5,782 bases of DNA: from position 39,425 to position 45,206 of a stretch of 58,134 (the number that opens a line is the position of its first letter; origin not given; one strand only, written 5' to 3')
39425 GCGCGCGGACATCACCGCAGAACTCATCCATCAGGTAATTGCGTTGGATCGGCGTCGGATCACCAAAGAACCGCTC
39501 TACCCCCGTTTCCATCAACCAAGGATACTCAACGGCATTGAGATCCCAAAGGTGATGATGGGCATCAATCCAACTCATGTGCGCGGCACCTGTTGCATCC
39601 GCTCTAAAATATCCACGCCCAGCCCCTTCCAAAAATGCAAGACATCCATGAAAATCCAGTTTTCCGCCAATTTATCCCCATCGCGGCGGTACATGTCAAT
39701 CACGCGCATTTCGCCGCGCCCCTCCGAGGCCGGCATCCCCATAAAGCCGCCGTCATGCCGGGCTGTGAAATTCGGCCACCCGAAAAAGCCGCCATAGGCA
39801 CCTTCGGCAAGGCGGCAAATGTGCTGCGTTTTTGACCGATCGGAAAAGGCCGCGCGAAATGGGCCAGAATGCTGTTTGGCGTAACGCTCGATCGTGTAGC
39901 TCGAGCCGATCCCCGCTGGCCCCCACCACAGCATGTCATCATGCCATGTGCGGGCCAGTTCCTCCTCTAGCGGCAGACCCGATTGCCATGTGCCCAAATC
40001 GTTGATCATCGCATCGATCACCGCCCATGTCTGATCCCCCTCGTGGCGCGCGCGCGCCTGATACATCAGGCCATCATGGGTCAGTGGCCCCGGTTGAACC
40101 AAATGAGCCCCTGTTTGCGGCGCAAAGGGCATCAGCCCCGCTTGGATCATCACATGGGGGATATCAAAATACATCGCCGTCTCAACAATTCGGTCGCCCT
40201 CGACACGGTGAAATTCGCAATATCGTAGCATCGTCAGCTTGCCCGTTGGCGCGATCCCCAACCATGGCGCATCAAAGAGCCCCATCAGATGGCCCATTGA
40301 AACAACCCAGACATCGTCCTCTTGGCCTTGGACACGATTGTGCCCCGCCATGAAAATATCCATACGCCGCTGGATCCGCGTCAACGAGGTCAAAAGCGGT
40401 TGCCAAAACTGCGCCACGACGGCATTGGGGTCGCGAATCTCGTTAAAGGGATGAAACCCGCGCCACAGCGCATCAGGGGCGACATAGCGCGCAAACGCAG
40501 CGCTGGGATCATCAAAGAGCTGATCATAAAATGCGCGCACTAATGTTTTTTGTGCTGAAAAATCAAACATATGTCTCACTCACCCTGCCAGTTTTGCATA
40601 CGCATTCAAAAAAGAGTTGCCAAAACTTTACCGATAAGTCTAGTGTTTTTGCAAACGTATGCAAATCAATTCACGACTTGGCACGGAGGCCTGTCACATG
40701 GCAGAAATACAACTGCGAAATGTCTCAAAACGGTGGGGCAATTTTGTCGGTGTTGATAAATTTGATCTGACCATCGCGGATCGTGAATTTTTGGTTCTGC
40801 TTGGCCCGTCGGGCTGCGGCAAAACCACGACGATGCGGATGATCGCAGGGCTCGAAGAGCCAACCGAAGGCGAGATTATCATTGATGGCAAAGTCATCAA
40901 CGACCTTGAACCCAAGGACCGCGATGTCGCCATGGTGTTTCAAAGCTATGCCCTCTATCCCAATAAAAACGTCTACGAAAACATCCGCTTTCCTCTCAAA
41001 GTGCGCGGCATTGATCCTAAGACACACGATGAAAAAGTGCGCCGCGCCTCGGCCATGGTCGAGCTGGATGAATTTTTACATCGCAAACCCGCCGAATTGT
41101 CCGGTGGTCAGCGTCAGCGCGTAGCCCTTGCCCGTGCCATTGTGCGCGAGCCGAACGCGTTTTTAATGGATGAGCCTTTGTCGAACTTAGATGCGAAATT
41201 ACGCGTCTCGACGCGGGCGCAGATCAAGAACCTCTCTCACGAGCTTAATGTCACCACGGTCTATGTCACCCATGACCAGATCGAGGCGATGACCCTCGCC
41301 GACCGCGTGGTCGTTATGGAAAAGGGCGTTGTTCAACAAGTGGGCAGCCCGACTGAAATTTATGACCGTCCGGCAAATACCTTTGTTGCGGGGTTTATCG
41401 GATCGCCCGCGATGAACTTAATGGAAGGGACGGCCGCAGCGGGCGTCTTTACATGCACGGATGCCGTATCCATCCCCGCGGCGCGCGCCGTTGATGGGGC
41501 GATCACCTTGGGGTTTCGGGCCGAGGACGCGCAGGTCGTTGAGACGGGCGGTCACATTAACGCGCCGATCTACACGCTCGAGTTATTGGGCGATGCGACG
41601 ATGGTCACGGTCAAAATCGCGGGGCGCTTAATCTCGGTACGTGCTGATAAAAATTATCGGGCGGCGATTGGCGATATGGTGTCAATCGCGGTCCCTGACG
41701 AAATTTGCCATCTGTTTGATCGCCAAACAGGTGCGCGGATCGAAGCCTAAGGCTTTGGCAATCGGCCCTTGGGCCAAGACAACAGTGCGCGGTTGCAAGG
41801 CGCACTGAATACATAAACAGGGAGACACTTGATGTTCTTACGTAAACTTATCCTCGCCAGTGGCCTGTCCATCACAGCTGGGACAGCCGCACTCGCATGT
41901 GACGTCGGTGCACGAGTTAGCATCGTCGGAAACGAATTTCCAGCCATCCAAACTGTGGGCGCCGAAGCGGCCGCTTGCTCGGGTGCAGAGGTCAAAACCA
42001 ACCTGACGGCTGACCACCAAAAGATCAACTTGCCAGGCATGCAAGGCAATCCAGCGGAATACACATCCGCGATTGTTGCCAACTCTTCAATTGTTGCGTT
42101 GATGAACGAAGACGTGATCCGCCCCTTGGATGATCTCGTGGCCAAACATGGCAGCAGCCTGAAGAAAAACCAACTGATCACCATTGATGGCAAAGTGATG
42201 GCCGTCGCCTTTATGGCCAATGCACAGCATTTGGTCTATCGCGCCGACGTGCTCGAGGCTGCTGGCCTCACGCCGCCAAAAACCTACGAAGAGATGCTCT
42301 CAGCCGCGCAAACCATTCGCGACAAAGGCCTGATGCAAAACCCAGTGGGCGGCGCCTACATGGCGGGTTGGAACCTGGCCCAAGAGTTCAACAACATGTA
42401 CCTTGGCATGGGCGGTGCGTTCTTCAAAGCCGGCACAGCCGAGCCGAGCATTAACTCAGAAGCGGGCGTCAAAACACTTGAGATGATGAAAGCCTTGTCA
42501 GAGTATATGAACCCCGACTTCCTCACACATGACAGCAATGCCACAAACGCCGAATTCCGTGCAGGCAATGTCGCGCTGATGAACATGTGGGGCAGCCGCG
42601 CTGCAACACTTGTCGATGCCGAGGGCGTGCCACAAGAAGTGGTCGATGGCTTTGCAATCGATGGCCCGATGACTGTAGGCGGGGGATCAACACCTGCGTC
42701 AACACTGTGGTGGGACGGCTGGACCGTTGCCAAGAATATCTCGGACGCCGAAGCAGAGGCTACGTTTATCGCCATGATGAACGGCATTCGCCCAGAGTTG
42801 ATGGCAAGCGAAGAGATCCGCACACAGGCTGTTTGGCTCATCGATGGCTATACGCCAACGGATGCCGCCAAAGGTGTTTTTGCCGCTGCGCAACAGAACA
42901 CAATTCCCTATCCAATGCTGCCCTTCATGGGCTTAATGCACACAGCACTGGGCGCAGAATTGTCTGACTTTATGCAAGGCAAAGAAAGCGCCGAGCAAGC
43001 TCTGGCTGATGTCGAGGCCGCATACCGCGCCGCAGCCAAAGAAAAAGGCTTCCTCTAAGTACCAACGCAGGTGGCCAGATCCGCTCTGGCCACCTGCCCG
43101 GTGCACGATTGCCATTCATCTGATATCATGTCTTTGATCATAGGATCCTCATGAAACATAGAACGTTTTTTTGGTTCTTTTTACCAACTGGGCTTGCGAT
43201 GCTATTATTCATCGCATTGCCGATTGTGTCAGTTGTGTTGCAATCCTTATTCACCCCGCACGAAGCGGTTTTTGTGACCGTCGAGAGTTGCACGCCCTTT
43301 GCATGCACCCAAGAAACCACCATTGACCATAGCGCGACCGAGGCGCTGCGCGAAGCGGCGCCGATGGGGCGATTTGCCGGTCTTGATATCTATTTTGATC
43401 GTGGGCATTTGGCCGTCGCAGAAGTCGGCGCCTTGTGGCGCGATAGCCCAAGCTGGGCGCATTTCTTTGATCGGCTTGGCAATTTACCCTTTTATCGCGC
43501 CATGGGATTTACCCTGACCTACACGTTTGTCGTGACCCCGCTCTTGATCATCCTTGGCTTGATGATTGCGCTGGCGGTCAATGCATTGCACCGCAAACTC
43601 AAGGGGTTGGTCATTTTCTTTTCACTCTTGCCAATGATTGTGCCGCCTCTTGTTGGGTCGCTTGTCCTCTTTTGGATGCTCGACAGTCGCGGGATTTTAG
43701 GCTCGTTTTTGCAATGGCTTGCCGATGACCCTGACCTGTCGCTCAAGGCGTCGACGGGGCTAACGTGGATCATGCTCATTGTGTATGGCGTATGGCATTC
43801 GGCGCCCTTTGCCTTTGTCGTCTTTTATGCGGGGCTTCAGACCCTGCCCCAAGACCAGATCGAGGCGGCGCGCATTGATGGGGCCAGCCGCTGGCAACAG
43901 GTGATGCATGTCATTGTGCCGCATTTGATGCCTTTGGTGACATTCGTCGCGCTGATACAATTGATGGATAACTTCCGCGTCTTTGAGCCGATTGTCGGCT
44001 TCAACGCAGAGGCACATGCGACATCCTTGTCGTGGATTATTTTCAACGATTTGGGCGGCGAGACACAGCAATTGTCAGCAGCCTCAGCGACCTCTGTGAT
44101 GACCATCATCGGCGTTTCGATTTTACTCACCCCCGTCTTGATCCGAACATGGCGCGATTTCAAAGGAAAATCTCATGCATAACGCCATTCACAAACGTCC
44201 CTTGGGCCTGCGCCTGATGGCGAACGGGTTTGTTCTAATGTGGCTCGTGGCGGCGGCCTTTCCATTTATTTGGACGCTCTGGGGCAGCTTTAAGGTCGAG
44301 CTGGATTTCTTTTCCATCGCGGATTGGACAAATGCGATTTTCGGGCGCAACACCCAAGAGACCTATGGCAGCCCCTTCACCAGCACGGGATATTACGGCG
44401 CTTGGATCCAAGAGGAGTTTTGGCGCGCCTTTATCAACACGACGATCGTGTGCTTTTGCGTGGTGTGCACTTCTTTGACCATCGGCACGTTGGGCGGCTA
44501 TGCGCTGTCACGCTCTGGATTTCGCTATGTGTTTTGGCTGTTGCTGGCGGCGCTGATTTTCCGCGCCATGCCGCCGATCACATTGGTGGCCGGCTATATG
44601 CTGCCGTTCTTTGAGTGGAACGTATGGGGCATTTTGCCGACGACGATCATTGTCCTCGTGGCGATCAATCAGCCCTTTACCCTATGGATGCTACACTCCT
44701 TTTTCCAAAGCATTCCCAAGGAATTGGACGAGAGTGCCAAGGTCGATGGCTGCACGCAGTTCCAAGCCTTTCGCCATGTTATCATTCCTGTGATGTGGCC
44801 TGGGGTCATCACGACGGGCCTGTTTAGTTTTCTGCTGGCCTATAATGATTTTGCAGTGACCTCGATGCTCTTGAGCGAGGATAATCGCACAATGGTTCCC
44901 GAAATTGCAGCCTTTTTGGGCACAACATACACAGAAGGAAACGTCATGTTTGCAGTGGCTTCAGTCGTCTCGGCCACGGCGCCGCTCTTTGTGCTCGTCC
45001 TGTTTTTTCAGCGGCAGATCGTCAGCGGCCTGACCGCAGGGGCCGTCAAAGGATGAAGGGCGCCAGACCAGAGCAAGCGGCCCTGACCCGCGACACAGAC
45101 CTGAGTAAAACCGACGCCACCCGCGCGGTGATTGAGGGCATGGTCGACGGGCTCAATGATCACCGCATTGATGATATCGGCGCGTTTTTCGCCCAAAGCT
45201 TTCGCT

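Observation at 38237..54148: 17-gene LacI-linked catabolic locus that matches no characterised pathway I know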

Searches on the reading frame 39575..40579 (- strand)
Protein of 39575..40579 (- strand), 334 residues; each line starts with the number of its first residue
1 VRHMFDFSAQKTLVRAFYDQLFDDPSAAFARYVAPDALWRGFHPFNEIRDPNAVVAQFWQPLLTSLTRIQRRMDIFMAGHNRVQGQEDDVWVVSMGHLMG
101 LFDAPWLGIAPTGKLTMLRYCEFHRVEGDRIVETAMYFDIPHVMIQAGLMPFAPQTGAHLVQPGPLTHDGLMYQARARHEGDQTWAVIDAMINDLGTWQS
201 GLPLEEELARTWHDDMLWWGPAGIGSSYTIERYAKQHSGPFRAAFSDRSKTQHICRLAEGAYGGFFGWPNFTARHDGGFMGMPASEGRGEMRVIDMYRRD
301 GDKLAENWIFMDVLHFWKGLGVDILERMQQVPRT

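Call 3: search_protein_families(library=pfam, proteins=[window:39575-40579:-], max_evalue=0.01)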
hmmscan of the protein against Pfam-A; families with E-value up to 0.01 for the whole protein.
window:39575-40579:- (334 aa): 3 families
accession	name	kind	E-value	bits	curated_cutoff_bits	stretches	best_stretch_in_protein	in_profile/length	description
PF07366.18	SnoaL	-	6.7e-15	55.5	28.4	2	270-315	76-121/126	SnoaL-like polyketide cyclase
PF12680.13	SnoaL_2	-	9e-12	45.9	27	1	14-133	1-101/102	SnoaL-like domain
PF14534.12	DUF4440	-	0.0082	17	25.2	0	206-240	18-50/107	Domain of unknown function (DUF4440)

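Call 5: search_protein_families(library=ncbifam, proteins=[window:39575-40579:-], max_evalue=0.001)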
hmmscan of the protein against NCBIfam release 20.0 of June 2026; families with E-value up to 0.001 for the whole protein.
window:39575-40579:- (334 aa): 1 family
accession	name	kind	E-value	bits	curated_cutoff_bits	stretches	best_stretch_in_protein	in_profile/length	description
TIGR02096.1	TIGR02096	subfamily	5.8e-05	23.4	97.1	0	13-146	3-127/129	ketosteroid isomerase-related protein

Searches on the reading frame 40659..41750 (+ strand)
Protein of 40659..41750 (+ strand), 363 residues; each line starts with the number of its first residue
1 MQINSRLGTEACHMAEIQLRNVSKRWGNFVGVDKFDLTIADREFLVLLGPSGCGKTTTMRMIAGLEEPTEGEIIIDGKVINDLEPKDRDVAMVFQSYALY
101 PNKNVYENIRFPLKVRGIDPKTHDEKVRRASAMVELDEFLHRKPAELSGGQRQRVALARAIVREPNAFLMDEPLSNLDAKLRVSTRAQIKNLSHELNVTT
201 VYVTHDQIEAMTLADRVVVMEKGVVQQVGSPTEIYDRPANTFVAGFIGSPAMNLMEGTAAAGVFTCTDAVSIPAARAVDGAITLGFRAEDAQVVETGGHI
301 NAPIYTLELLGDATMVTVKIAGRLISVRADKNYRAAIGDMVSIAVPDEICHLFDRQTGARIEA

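Call 3: search_protein_families(library=pfam, proteins=[window:40659-41750:+], max_evalue=0.01)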
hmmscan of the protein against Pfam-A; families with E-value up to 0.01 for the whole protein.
window:40659-41750:+ (363 aa): 8 families
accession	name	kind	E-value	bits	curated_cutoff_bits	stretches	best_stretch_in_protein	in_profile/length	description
PF00005.33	ABC_tran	-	2e-33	116.3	25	1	33-174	2-136/137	ABC transporter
PF17912.7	OB_MalK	-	4.7e-06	27.8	27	1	248-290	1-52/53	MalK OB fold domain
PF02463.25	SMC_N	-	5e-05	23.3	40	1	43-224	25-218/220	RecF/RecN/SMC N terminal domain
PF08402.16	TOBE_2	-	0.00011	22.7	21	1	286-353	3-76/76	TOBE domain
PF24389.1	ORC-CDC6-like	-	0.00035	19.9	27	1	24-62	15-52/571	ORC-CDC6-like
PF13401.12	AAA_22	-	0.0022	18.7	27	1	41-66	4-29/130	AAA domain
PF03215.21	Rad17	-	0.0026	18.2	23.8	1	40-63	43-66/186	Rad17 P-loop domain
PF20720.3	nSTAND3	-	0.006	16.7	27.2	0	40-63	15-38/155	Novel STAND NTPase 3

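Call 5: search_protein_families(library=ncbifam, proteins=[window:40659-41750:+], max_evalue=0.001)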
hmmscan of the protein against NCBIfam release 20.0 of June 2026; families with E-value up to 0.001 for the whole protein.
window:40659-41750:+ (363 aa): 186 families (the best 25 are shown)
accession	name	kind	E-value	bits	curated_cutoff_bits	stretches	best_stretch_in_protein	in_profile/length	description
NF008653.0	PRK11650.1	subfamily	1.1e-135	452.3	432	1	14-362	1-356/357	sn-glycerol-3-phosphate ABC transporter ATP-binding protein UgpC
NF008233.0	PRK11000.1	equivalog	3e-105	352.1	568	1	14-356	1-356/369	maltose/maltodextrin ABC transporter ATP-binding protein MalK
TIGR03265.1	PhnT2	equivalog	9.9e-96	321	457.7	1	15-322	3-314/353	putative 2-aminoethylphosphonate ABC transporter ATP-binding protein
NF040933.2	ABC_arch_GlcV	equivalog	3.5e-92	309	450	1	16-297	2-292/357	glucose ABC transporter ATP-binding protein GlcV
NF006987.0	PRK09452.1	equivalog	1.3e-91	307.1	482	1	15-258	16-257/378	spermidine/putrescine ABC transporter ATP-binding protein PotA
NF043075.1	MMSYN1_0197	equivalog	1e-89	300.8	550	1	17-353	3-339/341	spermidine/putrescine ABC transporter ATP-binding protein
NF008513.0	PRK11432.1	equivalog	2.4e-85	286.5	496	1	17-330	7-323/351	ferric ABC transporter ATP-binding protein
TIGR01187.1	potA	subfamily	2.5e-84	283.2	355.6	1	47-328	1-297/325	polyamine ABC transporter ATP-binding protein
TIGR00968.1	3a0106s01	subfamily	8.4e-81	271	342.75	1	17-249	1-233/237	sulfate ABC transporter ATP-binding protein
NF040840.2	tungstate_WtpC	equivalog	1.1e-80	271.6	440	1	17-294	2-279/347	tungstate ABC transporter ATP-binding protein WtpC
TIGR03258.1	PhnT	equivalog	2.2e-71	240.8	499.15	1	15-344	7-348/359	2-aminoethylphosphonate ABC transport system ATP-binding subunit PhnT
NF008621.0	PRK11607.1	equivalog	1.5e-70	237.9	613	1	16-258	19-259/377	putrescine ABC transporter ATP-binding subunit PotG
TIGR01186.1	proV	subfamily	7.4e-70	235.9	326.6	1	26-283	3-266/363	betaine/proline/choline family ABC transporter ATP-binding protein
NF008105.0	PRK10851.1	equivalog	1.6e-69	234.4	502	1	17-295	3-284/362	sulfate/thiosulfate ABC transporter ATP-binding protein CysA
TIGR03415.1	ABC_choXWV_ATP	equivalog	3.7e-53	180.8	483.75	1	21-249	29-267/382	choline ABC transporter ATP-binding protein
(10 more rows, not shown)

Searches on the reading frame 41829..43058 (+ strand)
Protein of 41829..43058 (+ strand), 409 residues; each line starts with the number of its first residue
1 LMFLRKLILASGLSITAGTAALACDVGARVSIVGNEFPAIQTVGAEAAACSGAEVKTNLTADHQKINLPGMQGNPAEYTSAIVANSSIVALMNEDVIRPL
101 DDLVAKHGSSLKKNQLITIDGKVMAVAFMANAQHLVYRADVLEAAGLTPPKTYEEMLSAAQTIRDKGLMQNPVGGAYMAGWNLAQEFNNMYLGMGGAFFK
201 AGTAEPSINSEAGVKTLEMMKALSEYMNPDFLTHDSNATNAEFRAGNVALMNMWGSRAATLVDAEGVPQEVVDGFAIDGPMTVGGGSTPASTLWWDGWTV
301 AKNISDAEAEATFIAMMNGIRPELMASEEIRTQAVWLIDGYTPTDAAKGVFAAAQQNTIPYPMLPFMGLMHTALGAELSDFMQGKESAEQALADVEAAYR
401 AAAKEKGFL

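Call 3: search_protein_families(library=pfam, proteins=[window:41829-43058:+], max_evalue=0.01)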
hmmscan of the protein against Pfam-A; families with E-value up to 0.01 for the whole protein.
window:41829-43058:+ (409 aa): 2 families
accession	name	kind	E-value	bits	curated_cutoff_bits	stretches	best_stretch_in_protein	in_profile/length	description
PF13416.11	SBP_bac_8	-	1e-18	68.6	27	1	62-317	24-243/279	Bacterial extracellular solute-binding protein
PF01547.30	SBP_bac_1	-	7.3e-17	62.7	26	1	84-315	57-298/307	Bacterial extracellular solute-binding protein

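Call 5: search_protein_families(library=ncbifam, proteins=[window:41829-43058:+], max_evalue=0.001)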
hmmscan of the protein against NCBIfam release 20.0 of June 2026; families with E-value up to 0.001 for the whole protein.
window:41829-43058:+ (409 aa): 2 families
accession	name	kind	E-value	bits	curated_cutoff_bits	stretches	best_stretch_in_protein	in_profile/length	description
TIGR03851.1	chitin_NgcE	equivalog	2.2e-06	26.9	399.65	1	118-170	148-200/450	N-acetylglucosamine/diacetylchitobiose ABC transporter substrate-binding protein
TIGR03850.1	bind_CPR_0540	equivalog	0.00016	20.4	299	1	120-250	148-274/437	carbohydrate ABC transporter substrate-binding protein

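Call 22: search_solved_structures(query=window:41829-43058:+, max_evalue=0.001)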
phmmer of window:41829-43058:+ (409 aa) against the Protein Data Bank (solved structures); distinct sequences matched with E-value up to 0.001: 17.
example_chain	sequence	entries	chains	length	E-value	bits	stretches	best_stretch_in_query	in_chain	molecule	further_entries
5iai_A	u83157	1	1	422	1.3e-12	50.7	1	120-311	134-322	Sugar ABC transporter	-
7eho_A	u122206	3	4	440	3.2e-10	42.9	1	97-348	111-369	Chitin oligosaccharide binding protein NagB2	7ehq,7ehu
4qrz_A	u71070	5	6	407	7.3e-09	38.4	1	115-251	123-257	ABC-TYPE SUGAR TRANSPORTER | ABC transporter, substrate binding protein (Sugar)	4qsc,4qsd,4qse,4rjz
1eu8_A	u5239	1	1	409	1.2e-07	34.4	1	96-394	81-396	TREHALOSE/MALTOSE BINDING PROTEIN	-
7nbz_A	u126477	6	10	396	1.7e-06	30.6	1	115-296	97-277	Sulfoquinovosyl binding protein | Sulfoquinovosyl glycerol-binding protein SmoF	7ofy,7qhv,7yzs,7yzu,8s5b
6dtq_A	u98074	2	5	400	4.8e-06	29.2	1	116-304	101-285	maltose-binding protein MalE3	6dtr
4rya_A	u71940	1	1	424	1.1e-05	28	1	117-315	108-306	ABC transporter substrate binding protein (Sorbitol)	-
8art_A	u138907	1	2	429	8.9e-05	25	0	117-168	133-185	Putative secreted maltose-binding protein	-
3i3v_A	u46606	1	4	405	0.00012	24.6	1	120-402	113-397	Probable secreted solute-binding lipoprotein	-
3k01_A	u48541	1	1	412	0.00018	24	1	118-404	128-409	Acarbose/maltose binding protein GacH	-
3jzj_A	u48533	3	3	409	0.00018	24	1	118-404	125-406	Acarbose/maltose binding protein GacH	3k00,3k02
7c1b_A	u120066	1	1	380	0.00033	23.1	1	81-220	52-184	Sugar ABC transporter, periplasmic sugar-binding protein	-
7c0r_A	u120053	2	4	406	0.00036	23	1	79-220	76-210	Sugar ABC transporter, periplasmic sugar-binding protein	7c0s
7c0t_A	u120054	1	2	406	0.00085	21.7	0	86-220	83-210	Sugar ABC transporter, periplasmic sugar-binding protein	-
9lff_A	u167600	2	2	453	0.00095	21.6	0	118-225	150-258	SN-glycerol-3-phophate ABC transporter, periplasmic SN-glycerol-3-phosphate-binding protei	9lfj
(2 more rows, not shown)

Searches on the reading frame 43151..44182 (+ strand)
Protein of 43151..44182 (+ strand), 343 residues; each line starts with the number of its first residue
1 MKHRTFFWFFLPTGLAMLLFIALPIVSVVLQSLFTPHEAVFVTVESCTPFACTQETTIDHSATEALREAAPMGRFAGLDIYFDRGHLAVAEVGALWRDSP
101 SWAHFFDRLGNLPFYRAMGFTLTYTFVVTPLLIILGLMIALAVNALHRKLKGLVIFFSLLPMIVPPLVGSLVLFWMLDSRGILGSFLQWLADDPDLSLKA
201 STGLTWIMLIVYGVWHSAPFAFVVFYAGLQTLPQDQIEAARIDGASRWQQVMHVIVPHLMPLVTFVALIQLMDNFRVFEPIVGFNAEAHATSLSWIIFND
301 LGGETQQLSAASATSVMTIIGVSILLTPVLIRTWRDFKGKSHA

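Call 3: search_protein_families(library=pfam, proteins=[window:43151-44182:+], max_evalue=0.01)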
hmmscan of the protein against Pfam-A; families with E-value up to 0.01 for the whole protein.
window:43151-44182:+ (343 aa): 1 family
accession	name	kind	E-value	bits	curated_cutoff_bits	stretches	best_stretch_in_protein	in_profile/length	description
PF00528.27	BPD_transp_1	-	1.2e-19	71.2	26.4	1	133-275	2-122/184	Binding-protein-dependent transport system inner membrane component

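Call 5: search_protein_families(library=ncbifam, proteins=[window:43151-44182:+], max_evalue=0.001)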
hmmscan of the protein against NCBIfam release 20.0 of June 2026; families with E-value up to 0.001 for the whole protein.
window:43151-44182:+ (343 aa): 24 families
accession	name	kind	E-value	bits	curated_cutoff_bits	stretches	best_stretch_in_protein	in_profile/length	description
NF007852.0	PRK10561.1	equivalog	6.6e-16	59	335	1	118-331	72-285/295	sn-glycerol-3-phosphate ABC transporter permease UgpA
NF007044.0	PRK09497.1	equivalog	1.8e-13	50.6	348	1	115-326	62-268/285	spermidine/putrescine ABC transporter permease PotB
TIGR00969.1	3a0106s02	subfamily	3.8e-13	49.5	240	1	99-327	44-265/272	sulfate ABC transporter permease subunit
NF040931.1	ABC_arch_GlcT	equivalog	1.7e-12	47.6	360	1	114-326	51-265/278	glucose ABC transporter permease GlcT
TIGR01581.1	Mo_ABC_porter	hypoth_equivalog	1.8e-12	47.2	210.3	1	102-324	7-223/225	ABC transporter permease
TIGR02141.1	modB_ABC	equivalog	5.6e-12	45.7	182.6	1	121-326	3-200/208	molybdate ABC transporter permease subunit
TIGR02140.1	permease_CysW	equivalog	3.4e-10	39.9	329.1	1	103-328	34-252/261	sulfate ABC transporter permease subunit CysW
NF008208.0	PRK10971.1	equivalog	5.4e-10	39.2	415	1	101-326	43-261/277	sulfate/thiosulfate ABC transporter permease CysT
NF011624.0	PRK15050.1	equivalog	2.1e-09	36.9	247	1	98-323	55-275/297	2-aminoethylphosphonate ABC transporter permease subunit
TIGR03262.1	PhnU2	equivalog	5.3e-09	35.3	593.25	1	105-291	43-220/546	putative 2-aminoethylphosphonate ABC transporter permease subunit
TIGR02139.1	permease_CysT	equivalog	6.4e-09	35.8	246.1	1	101-334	35-261/265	sulfate ABC transporter permease subunit CysT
NF040932.1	ABC_arch_GlcU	equivalog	5.6e-07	29.5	340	1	203-298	135-227/272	glucose ABC transporter permease GlcU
NF008232.0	PRK10999.1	equivalog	1.6e-06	27.2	392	1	113-278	282-447/520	maltose ABC transporter permease MalF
TIGR03255.1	PhnV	equivalog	2.1e-06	27.6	358.7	1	104-264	55-199/270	2-aminoethylphosphonate ABC transport system, membrane component PhnV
NF006951.0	PRK09433.1-2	equivalog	2.3e-06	26.5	788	1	87-314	26-247/535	thiamine/thiamine pyrophosphate ABC transporter permease ThiP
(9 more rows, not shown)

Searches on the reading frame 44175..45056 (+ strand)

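Call 3: search_protein_families(library=pfam, proteins=[window:44175-45056:+], max_evalue=0.01)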
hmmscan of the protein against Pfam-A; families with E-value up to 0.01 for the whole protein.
window:44175-45056:+ (293 aa): 1 family
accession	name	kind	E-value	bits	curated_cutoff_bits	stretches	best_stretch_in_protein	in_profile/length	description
PF00528.27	BPD_transp_1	-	1.7e-18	67.5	26.4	1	105-283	6-179/184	Binding-protein-dependent transport system inner membrane component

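Call 5: search_protein_families(library=ncbifam, proteins=[window:44175-45056:+], max_evalue=0.001)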
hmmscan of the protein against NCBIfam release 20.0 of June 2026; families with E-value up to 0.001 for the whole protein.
window:44175-45056:+ (293 aa): 23 families
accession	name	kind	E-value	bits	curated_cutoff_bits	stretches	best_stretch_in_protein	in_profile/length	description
NF008231.0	PRK10998.1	equivalog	1.2e-22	80.9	261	1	86-293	85-296/296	maltose ABC transporter permease MalG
NF040932.1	ABC_arch_GlcU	equivalog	4.2e-19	69.2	340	1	73-288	51-266/272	glucose ABC transporter permease GlcU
NF007047.0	PRK09500.1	equivalog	2e-10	40.8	326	1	68-233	42-207/257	spermidine/putrescine ABC transporter permease PotC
NF008210.0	PRK10973.1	equivalog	9.1e-10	38.7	297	1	80-287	71-277/281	sn-glycerol-3-phosphate ABC transporter permease UgpE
TIGR02141.1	modB_ABC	equivalog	1.1e-08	34.9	182.6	1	101-269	15-198/208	molybdate ABC transporter permease subunit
NF007044.0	PRK09497.1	equivalog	1.4e-08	34.6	348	1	157-237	153-233/285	spermidine/putrescine ABC transporter permease PotB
TIGR01581.1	Mo_ABC_porter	hypoth_equivalog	2.3e-08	33.8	210.3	1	143-265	89-213/225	ABC transporter permease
TIGR02139.1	permease_CysT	equivalog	2.7e-08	33.7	246.1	1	158-268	136-243/265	sulfate ABC transporter permease subunit CysT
NF043073.1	MMSYN1_0195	equivalog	8.5e-08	30.8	1250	1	70-228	42-201/1021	spermidine/putrescine ABC transporter permease/substrate-binding protein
NF011624.0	PRK15050.1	equivalog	1.1e-07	31.3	247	1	161-266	168-275/297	2-aminoethylphosphonate ABC transporter permease subunit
NF006939.0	PRK09421.1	equivalog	6.9e-07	28.9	262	1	167-272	106-215/230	molybdate ABC transporter permease subunit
TIGR03226.1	PhnU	equivalog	7.8e-07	28.8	283.45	1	158-240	183-265/311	2-aminoethylphosphonate ABC transporter permease subunit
NF008232.0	PRK10999.1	equivalog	3.4e-06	26.1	392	1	157-233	376-454/520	maltose ABC transporter permease MalF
TIGR00969.1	3a0106s02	subfamily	8.2e-06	25.5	240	1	154-275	143-264/272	sulfate ABC transporter permease subunit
NF008049.0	PRK10782.1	subfamily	3.1e-05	23.8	212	1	83-215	14-150/217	methionine ABC transporter permease MetI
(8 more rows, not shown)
